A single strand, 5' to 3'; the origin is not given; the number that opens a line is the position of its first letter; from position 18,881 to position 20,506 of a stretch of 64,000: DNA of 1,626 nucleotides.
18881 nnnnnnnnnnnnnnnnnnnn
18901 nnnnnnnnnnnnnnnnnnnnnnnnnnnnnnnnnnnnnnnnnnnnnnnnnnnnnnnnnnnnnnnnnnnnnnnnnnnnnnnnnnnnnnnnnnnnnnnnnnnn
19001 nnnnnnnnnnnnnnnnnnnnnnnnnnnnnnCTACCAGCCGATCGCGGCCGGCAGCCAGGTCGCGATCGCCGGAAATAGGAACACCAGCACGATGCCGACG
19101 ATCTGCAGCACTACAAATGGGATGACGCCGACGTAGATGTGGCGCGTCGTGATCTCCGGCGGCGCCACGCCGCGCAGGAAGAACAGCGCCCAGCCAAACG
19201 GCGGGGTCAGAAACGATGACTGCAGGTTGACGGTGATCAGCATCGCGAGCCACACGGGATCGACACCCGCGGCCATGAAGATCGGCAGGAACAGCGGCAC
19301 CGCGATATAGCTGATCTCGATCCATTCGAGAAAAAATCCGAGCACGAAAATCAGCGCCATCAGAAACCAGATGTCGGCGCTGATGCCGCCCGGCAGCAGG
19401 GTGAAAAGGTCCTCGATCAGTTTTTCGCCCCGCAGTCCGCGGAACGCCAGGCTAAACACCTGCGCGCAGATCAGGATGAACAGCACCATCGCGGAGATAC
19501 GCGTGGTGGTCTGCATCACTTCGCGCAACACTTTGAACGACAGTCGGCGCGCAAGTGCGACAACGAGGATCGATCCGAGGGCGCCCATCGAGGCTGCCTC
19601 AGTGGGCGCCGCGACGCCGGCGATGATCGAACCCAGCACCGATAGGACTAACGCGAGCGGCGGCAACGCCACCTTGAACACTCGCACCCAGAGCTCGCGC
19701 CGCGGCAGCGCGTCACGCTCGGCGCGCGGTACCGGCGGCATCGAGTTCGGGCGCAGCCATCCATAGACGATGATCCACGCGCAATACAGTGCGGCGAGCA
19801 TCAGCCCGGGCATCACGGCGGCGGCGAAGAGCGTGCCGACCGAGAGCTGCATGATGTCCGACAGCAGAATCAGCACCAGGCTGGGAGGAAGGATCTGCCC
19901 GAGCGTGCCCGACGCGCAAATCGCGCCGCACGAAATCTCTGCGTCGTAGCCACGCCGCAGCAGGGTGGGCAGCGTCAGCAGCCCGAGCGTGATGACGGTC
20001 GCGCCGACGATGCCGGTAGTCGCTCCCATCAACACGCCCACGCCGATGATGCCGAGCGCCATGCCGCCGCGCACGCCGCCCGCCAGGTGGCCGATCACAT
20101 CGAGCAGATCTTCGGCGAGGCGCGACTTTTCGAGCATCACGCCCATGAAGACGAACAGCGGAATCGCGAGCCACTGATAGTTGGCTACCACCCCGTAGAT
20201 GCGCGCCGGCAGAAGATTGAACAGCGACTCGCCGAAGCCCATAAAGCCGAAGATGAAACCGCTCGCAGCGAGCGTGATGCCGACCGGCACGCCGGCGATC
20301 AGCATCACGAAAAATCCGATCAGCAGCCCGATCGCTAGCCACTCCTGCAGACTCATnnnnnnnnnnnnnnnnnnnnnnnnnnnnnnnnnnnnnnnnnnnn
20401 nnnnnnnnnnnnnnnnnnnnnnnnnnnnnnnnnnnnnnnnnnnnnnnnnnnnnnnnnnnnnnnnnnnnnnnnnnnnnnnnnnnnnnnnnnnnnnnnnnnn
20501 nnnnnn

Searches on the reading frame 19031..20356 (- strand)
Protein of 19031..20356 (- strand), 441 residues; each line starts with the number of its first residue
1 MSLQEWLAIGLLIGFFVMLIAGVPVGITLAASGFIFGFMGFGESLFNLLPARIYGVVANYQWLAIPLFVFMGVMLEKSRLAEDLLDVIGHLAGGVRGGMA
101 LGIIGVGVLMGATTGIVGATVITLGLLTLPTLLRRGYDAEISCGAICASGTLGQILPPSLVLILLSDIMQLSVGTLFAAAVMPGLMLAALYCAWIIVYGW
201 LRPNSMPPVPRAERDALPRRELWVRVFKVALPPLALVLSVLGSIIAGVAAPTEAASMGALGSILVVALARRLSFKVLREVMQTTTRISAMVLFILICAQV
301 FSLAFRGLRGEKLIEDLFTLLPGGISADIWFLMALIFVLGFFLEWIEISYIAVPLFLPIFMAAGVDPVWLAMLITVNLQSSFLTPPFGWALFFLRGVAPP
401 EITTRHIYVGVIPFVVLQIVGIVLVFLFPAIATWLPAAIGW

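Call 25: find_encoding_contigs(protein=window:19031-20356:-, flank=10000, max_places=4)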
Protein window:19031-20356:- (441 aa): no gene with exactly this product is on record in the collection.
